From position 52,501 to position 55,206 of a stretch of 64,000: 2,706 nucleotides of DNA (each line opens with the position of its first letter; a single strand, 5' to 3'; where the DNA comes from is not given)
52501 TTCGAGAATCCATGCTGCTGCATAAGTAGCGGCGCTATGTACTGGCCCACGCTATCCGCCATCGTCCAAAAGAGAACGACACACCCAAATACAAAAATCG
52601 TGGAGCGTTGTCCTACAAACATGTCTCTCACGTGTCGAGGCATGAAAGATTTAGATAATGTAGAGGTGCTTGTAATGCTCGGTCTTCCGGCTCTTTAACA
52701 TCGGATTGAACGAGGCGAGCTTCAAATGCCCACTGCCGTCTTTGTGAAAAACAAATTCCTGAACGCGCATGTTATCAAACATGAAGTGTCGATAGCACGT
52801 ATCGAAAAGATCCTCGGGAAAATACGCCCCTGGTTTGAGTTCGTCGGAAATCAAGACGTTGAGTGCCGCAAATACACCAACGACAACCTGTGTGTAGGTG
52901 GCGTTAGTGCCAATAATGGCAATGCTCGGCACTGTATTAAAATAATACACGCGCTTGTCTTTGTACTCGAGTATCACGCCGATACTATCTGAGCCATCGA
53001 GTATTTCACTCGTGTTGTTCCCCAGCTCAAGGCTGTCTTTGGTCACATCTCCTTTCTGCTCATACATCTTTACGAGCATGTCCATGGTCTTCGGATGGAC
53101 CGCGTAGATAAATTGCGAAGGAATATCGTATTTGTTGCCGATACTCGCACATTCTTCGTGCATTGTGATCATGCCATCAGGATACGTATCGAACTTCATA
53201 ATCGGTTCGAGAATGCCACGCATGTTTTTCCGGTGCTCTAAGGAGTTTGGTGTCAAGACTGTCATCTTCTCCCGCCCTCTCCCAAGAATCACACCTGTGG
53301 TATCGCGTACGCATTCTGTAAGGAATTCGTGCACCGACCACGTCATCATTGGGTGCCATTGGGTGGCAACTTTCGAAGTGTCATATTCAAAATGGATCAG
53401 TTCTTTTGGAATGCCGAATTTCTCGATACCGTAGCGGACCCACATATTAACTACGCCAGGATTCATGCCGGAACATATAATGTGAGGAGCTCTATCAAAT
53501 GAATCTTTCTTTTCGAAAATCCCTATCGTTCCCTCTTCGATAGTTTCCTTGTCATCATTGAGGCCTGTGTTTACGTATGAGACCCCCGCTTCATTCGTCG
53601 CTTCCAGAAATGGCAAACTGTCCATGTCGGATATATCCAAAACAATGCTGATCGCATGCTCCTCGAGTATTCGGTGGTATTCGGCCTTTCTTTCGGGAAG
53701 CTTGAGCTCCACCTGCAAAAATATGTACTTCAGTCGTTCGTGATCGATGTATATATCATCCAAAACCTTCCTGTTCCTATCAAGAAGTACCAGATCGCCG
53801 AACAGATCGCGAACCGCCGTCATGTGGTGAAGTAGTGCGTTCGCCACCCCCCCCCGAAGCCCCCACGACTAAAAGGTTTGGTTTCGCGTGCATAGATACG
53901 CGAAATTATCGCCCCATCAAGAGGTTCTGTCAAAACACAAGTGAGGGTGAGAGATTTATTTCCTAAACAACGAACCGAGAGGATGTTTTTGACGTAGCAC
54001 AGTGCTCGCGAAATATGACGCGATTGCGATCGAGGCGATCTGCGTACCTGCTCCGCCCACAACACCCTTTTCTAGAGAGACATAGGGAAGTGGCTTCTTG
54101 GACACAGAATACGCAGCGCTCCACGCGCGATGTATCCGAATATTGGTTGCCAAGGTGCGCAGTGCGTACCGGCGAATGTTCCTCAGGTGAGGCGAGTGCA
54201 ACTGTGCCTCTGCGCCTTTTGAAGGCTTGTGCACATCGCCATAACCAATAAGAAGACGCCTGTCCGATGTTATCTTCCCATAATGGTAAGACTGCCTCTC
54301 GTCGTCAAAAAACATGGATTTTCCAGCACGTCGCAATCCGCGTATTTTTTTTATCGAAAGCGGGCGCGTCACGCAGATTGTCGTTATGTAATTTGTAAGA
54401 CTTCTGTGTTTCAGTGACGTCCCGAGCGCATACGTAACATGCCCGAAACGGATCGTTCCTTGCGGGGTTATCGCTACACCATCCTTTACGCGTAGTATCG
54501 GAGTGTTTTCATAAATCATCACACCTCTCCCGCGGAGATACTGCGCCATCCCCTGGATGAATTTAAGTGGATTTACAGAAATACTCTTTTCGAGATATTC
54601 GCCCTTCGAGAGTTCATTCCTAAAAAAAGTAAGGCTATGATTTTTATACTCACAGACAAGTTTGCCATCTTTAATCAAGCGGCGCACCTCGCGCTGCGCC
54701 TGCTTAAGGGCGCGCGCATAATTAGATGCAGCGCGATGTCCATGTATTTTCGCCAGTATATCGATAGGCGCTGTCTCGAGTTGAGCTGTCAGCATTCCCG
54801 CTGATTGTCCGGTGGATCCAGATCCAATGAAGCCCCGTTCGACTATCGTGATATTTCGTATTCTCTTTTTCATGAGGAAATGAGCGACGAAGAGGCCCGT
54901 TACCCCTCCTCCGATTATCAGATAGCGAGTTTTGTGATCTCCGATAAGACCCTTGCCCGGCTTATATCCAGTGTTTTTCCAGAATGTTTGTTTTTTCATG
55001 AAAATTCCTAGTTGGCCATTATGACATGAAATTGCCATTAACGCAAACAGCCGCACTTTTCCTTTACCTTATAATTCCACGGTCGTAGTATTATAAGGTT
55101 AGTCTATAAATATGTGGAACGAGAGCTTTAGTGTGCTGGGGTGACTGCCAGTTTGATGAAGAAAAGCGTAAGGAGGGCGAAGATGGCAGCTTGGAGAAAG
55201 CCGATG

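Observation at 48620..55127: ATP synthase operon split between atpB and atpE by a ~6.5-kb polyamine-metabolism island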

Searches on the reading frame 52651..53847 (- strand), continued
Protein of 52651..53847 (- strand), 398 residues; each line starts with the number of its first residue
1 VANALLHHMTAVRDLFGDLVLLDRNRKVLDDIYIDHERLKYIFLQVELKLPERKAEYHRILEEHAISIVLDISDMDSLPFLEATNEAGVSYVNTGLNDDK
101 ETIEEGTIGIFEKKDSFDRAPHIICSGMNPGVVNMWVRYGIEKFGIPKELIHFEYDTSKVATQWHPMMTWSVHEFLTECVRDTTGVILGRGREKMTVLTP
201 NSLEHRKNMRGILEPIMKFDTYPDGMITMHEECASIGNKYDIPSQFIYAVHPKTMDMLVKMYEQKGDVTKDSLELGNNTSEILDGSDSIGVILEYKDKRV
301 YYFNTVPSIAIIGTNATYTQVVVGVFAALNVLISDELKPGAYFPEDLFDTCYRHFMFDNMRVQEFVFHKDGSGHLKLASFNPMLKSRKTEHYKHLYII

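Call 41: search_solved_structures(query=A1, max_evalue=0.01, show_alignments=1)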
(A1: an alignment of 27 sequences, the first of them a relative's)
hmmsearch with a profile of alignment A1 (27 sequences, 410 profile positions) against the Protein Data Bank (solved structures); distinct sequences matched with E-value up to 0.01: 17.
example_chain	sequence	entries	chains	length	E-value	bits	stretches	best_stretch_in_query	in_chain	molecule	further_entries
6y87_A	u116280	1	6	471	2e-07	33.6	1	125-347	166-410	Homospermidine synthase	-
4ina_A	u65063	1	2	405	4.7e-07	32.3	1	7-157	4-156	saccharopine dehydrogenase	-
8deb_A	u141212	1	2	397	2e-06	30.2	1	7-158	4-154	Carboxyspermidine dehydrogenase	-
8h4z_A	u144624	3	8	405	5.2e-06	28.9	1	6-155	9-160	Saccharopine dehydrogenase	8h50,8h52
2ph5_A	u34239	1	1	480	0.0015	20.8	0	238-344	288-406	Homospermidine synthase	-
4rl6_A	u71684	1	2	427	0.0019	20.4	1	6-129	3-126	Saccharopine dehydrogenase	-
4xq9_A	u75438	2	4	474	0.0025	20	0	238-343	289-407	Homospermidine synthase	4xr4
4xqc_A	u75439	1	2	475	0.0026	20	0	238-343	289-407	Homospermidine synthase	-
6s6g_A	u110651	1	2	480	0.0026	20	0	238-343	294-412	Homospermidine synthase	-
4plp_A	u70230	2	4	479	0.0027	20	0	238-343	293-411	Homospermidine synthase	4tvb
6s65_A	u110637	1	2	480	0.0028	19.9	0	238-343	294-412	Homospermidine synthase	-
6s3x_A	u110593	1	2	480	0.0032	19.7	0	238-343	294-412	Homospermidine synthase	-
6s49_A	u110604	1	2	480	0.0034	19.6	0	238-343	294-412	Homospermidine synthase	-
4xqg_A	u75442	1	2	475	0.0036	19.5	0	238-343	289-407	Homospermidine synthase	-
6s4d_A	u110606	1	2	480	0.0043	19.3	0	238-343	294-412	Homospermidine synthase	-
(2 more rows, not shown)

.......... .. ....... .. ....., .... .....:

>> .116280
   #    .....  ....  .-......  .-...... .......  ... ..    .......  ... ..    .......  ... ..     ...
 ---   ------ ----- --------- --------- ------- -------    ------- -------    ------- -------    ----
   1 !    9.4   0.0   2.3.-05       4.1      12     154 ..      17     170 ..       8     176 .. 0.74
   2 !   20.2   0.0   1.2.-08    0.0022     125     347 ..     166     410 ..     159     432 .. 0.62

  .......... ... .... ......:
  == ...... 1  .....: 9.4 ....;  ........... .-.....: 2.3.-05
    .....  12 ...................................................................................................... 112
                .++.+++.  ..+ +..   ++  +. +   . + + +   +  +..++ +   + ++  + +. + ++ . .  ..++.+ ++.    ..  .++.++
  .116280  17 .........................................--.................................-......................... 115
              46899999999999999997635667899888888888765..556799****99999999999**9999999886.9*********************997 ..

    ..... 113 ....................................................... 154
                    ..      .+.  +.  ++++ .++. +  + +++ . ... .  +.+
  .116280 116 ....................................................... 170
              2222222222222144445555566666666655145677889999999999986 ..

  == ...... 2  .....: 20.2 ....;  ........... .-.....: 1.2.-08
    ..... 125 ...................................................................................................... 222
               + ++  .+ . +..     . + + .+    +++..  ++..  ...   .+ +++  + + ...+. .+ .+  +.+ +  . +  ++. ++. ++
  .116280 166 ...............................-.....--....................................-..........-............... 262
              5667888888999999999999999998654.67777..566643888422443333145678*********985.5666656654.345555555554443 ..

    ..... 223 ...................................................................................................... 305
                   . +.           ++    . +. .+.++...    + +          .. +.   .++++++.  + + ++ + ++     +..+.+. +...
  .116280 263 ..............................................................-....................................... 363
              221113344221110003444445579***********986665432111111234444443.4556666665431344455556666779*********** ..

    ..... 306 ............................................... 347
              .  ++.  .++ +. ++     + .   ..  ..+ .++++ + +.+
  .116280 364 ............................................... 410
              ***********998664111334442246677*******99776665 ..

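Call 71: predict_structure(alignment_id=A1)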
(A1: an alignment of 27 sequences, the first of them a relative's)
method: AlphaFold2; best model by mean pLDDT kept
length: 413 residues; sequences in the alignment: 27
mean_pLDDT: 85.7   pTM: 0.87
mean pLDDT of the five models: 85.7, 85.7, 85.6, 84.2, 82.9
residues with pLDDT >= 90: 219; 70-90: 133; 50-70: 48; < 50: 13
segments of 3 or more residues with pLDDT < 50: 181-183, 322-329
pLDDT, mean of each block of 10 residues (from residue 1): 87 87 88 96 91 96 94 98 94 97 95 89 93 96 74 95 94 64 57 76 94 88 92 88 90 94 83 85 74 59 88 92 45 80 91 94 90 87 92 91 64 59
secondary structure, 60 per line:
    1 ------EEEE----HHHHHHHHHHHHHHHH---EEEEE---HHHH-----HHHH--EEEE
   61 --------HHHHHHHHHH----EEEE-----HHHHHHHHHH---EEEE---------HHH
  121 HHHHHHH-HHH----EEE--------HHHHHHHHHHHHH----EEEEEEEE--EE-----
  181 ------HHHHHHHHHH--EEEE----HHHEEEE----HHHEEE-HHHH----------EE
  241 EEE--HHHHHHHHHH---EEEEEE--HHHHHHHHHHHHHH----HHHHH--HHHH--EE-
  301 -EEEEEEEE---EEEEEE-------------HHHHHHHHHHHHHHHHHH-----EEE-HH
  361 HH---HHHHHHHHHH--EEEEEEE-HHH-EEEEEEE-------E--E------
elements in order: E7-10 H15-30 E34-38 H42-45 H51-54 E57-60 H69-78 E83-86 H92-101 E105-108 H118-127 E136-138 H147-159 E164-171 H187-196 E199-202 E210-213 E221-223 H225-228 E239-243 H246-255 E259-264 H267-280 H285-289 H292-295 E302-309 E313-318 H332-349 E355-357 H359-362 H366-375 E378-384 E390-396

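Call 73: fold_search(model_id=the predicted structure, library=pdb)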
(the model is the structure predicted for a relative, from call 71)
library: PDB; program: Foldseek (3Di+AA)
matches with E <= 10: 1468; with E <= 0.001: 125
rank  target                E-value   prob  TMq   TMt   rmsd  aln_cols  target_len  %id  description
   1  8deb_A                1.2e-15  1.00  0.63  0.65   5.8       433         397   15  Bacteroides fragilis carboxyspermidine dehydrogenase (released 2023-08-02)
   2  4ina_B                1.3e-15  1.00  0.63  0.65   7.6       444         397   16  Crystal Structure of the Q7MSS8_WOLSU protein from Wolinella succinogenes. Northeast Structural Genomics Consortium Ta (released 2013-01-16)
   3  8h52                  2.8e-15  1.00  0.61  0.63   5.5       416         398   18  Crystal structure of Helicobacter pylori carboxyspermidine dehydrogenase in complex with NADP (released 2022-11-09)
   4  8h4z_D                3.4e-15  1.00  0.67  0.70   5.3       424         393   17  Crystal structure of carboxyspermidine dehydrogenase from Helicobacter pylori in space group P21212 (released 2022-11-09)
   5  8h50_B                6.1e-15  1.00  0.66  0.69   5.2       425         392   16  Crystal structure of carboxyspermidine dehydrogenase from Helicobacter pylori in space group C2221 (released 2022-11-09)
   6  4ina_A                6.1e-15  1.00  0.62  0.65   5.6       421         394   17  Crystal Structure of the Q7MSS8_WOLSU protein from Wolinella succinogenes. Northeast Structural Genomics Consortium Ta (released 2013-01-16)
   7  8h4z_C                7.7e-15  1.00  0.63  0.67   5.7       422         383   16  Crystal structure of carboxyspermidine dehydrogenase from Helicobacter pylori in space group P21212 (released 2022-11-09)
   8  8h50_C                1.5e-14  1.00  0.65  0.69   5.4       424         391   17  Crystal structure of carboxyspermidine dehydrogenase from Helicobacter pylori in space group C2221 (released 2022-11-09)
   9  8h4z_A                1.7e-14  1.00  0.67  0.70   5.3       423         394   17  Crystal structure of carboxyspermidine dehydrogenase from Helicobacter pylori in space group P21212 (released 2022-11-09)
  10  4rl6_B                2.4e-14  1.00  0.66  0.69   5.9       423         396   16  Crystal Structure of the Q04L03_STRP2 protein from Streptococcus pneumoniae. Northeast Structural Genomics Consortium  (released 2014-11-05)
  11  4rl6_A                2.5e-14  1.00  0.68  0.68   5.9       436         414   15  Crystal Structure of the Q04L03_STRP2 protein from Streptococcus pneumoniae. Northeast Structural Genomics Consortium  (released 2014-11-05)
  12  8h4z_B                2.8e-14  1.00  0.61  0.64   5.6       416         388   17  Crystal structure of carboxyspermidine dehydrogenase from Helicobacter pylori in space group P21212 (released 2022-11-09)
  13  3abi_A                3.0e-14  1.00  0.60  0.69   5.5       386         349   15  Crystal Structure of L-Lysine Dehydrogenase from Hyperthermophilic Archaeon Pyrococcus horikoshii (released 2009-12-29)
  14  8deb_B                7.2e-14  1.00  0.58  0.63   5.6       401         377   15  Bacteroides fragilis carboxyspermidine dehydrogenase (released 2023-08-02)
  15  6y87_B                1.6e-13  1.00  0.64  0.57   5.3       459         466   17  Crystal Structure of the Homospermidine Synthase (HSS) from Pseudomonas aeruginosa in Complex with NAD and PUT (released 2021-03-31)
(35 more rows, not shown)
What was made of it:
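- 52651..53893 (-): Short HSS-like enzyme (family of ~410 aa), frameshifted in this genome. Core island gene 2. AF2 pLDDT 85.7; Foldseek top hits are CASDH (1e-15) and HSS (1.6e-13) (calls 71, 73).
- Fold search places the short enzyme as close to carboxyspermidine dehydrogenase as to HSS (call 73).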

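Call 74: search_protein_representatives(alignment_id=A1)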
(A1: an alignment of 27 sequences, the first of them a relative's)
Query: 27 sequences, 410 profile positions. Proteins with E-value up to 0.001 (for the whole library): 239; up to 1e-10: 132; up to 1e-30: 47. The best 150 are listed.
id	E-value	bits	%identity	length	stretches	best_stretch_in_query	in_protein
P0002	5.1e-219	743.7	-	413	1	2-410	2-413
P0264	2.6e-144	497.6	-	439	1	2-403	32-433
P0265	1.3e-136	472.3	-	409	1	3-400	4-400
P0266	3.3e-132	457.7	-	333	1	3-330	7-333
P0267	1.8e-131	455.3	-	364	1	16-383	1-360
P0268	2.1e-131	455.1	-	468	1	3-393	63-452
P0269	1.1e-125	436.3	-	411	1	2-380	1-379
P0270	8.9e-123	426.7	-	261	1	150-409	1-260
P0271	7.1e-122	423.7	-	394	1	3-383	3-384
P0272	8.2e-122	423.5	-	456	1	5-385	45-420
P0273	1.2e-120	419.6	-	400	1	3-393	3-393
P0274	2.4e-119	415.4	-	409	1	4-397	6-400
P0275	2.7e-110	385.6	-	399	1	2-382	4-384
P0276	1.2e-108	380.2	-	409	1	3-384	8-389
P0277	1.4e-96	340.4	-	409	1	3-394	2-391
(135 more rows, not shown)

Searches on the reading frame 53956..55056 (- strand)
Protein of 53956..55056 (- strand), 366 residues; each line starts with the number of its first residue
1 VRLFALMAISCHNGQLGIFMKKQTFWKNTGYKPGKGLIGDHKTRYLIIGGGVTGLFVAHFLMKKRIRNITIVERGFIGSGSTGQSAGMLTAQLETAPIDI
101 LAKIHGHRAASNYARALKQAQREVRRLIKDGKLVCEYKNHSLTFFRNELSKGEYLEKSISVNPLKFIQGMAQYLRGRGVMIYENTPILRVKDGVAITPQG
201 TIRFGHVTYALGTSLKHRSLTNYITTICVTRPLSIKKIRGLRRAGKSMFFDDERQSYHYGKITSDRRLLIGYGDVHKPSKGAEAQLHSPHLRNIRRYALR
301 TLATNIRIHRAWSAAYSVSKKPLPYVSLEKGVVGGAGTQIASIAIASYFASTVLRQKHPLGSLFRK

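Call 3: search_protein_families(library=pfam, proteins=[window:53956-55056:-], max_evalue=0.01)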
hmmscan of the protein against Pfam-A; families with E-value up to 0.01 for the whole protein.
window:53956-55056:- (366 aa): 3 families
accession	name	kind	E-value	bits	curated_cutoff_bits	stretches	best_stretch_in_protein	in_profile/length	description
PF01266.30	DAO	-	4.1e-27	96.1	27.9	2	45-148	2-96/353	FAD dependent oxidoreductase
PF13450.12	NAD_binding_8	-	0.0025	18.5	21.9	0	47-75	1-28/68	NAD(P)-binding Rossmann-like domain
PF00070.33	Pyr_redox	-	0.0086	17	22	0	45-75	2-31/82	Pyridine nucleotide-disulphide oxidoreductase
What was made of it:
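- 53956..55056 (-): DAO-family FAD-dependent amine oxidoreductase. The probable start is the ATG at 54999 (347 aa). Core island gene 1. Pfam DAO 4.1e-27 (call 3).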

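Call 4: search_protein_families(library=ncbifam, proteins=[window:53956-55056:-], max_evalue=0.01)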
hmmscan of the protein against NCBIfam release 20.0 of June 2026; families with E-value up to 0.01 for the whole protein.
window:53956-55056:- (366 aa): 11 families
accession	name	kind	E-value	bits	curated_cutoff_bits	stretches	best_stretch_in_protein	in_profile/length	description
TIGR03329.1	Phn_aa_oxid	hypoth_equivalog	8.5e-18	64.4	632.8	2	32-144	14-125/460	putative aminophosphonate oxidoreductase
NF050086.1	pipecolate_AmaA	exception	9.7e-14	50.8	600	1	20-139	1-120/425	L-pipecolate oxidase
TIGR02352.1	thiamin_ThiO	equivalog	1.2e-10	41.1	250.8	1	46-116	2-71/351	glycine oxidase ThiO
TIGR01373.1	soxB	subfamily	4.8e-06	25.7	529.45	1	42-88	28-77/407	sarcosine oxidase subunit beta family protein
NF002481.1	PRK01747.1-2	equivalog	5.4e-05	22.2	600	1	42-216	238-421/611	bifunctional tRNA (5-methylaminomethyl-2-thiouridine)(34)-methyltransferase MnmC2/FAD-dependent 5-carboxymethylaminomethyl-2-thiouridine(34)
NF002480.1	PRK01747.1-1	equivalog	0.00021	19.8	540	1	41-126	247-333/645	bifunctional tRNA (5-methylaminomethyl-2-thiouridine)(34)-methyltransferase MnmC2/FAD-dependent 5-carboxymethylaminomethyl-2-thiouridine(34)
NF040813.1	pro_dh_Thprot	equivalog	0.00053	19.2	600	1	45-126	2-76/362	D-proline dehydrogenase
TIGR03197.1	MnmC_Cterm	equivalog_domain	0.0019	17.4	174.2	1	46-97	3-54/400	FAD-dependent 5-carboxymethylaminomethyl-2-thiouridine(34) oxidoreductase MnmC1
TIGR03364.1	HpnW_proposed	hypoth_equivalog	0.0038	16.4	285.1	0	146-205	127-187/365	TIGR03364 family FAD-dependent oxidoreductase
NF008313.0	PRK11101.1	equivalog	0.0086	14.7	425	0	42-91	8-56/548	anaerobic glycerol-3-phosphate dehydrogenase subunit A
TIGR00562.1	proto_IX_ox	equivalog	0.0088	14.7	97.85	0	43-74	3-35/470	protoporphyrinogen oxidase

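Call 68: search_solved_structures(query=window:53956-54999:-, max_evalue=0.001)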
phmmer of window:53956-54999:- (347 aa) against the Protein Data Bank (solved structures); distinct sequences matched with E-value up to 0.001: 7.
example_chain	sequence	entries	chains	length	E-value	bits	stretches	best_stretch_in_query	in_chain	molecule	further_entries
9woz_A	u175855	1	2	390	3.3e-08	36.5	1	25-81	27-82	Glycine oxidase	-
1ng3_A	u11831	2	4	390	3.3e-08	36.5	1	25-81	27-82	Glycine oxidase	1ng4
3if9_A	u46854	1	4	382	3.4e-08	36.5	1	26-81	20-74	Glycine oxidase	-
1ryi_A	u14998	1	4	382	6.6e-08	35.5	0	26-81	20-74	GLYCINE OXIDASE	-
1y56_B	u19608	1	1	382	1.1e-05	28.2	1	23-67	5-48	sarcosine oxidase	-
4ysh_A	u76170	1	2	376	1.9e-05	27.4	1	22-80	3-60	Glycine oxidase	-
7cyx_A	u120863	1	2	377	0.00085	22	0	26-78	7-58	Glycine oxidase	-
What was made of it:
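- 53956..55056 (-): Against PDB, only the N-terminal FAD motif matches glycine and sarcosine oxidases (call 68).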
